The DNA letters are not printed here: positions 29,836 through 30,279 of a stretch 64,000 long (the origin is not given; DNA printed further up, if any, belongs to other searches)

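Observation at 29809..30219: Autonomous two-gene operon for paralogous 43- and 48-aa peptides ending in WWD(N)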

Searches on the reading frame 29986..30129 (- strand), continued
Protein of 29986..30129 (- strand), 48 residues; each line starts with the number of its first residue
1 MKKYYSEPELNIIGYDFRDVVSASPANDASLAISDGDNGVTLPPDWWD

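Call 71: search_protein_families(library=pfam, proteins=[L002:7884-10004:+, L004:848-1735:+, L138:8883-9980:+, L135:6632-8440:+], max_evalue=0.01)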
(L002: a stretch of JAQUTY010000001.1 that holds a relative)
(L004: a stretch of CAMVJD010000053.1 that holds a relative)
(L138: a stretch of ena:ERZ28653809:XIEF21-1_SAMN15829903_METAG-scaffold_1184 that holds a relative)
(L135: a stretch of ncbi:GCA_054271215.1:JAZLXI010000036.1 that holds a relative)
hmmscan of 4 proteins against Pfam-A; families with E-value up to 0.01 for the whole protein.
L002:7884-10004:+ (706 aa): 1 family
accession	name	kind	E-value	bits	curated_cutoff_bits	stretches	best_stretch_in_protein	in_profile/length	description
PF07691.17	PA14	-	3.5e-06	27.3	24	1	351-461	30-137/147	PA14 domain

L004:848-1735:+ (295 aa): 0 families

L138:8883-9980:+ (365 aa): 0 families

L135:6632-8440:+ (602 aa): 2 families
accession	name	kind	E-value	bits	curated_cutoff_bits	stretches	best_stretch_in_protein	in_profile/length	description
PF00754.31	F5_F8_type_C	-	0.0021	18.6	28.2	1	230-331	26-126/127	F5/8 type C domain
PF22633.2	F5_F8_type_C_2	-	0.0059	17.6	27.8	0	240-277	19-55/91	NedA-like, galactose-binding domain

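Call 86: find_encoding_contigs(protein=P0016, flank=10000, max_places=3)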
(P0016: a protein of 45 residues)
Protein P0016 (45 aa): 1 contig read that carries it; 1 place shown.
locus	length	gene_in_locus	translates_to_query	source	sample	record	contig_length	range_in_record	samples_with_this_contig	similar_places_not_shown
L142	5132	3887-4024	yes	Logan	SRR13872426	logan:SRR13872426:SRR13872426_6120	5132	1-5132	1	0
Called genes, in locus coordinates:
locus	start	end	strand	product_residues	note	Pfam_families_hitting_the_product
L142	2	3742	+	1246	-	?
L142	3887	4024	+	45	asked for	-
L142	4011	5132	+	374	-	?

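Call 87: find_encoding_contigs(protein=P0012, flank=10000, max_places=3)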
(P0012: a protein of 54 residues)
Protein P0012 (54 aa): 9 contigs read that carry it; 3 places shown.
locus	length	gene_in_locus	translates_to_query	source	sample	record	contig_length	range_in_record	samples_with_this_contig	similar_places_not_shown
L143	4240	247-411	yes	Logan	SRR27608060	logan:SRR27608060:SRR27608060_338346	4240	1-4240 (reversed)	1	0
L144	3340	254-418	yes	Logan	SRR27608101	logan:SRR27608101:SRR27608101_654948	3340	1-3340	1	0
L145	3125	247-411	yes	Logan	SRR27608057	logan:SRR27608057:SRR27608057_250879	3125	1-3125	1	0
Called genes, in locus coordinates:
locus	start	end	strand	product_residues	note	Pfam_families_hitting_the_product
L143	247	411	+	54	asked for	-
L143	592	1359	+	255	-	PF08032:SpoU_sub_bind, PF00588:SpoU_methylase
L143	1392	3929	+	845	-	-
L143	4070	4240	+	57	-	?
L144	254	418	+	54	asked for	-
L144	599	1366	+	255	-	PF08032:SpoU_sub_bind, PF00588:SpoU_methylase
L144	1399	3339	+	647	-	?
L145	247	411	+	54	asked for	-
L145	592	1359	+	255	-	PF08032:SpoU_sub_bind, PF00588:SpoU_methylase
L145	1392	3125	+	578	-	?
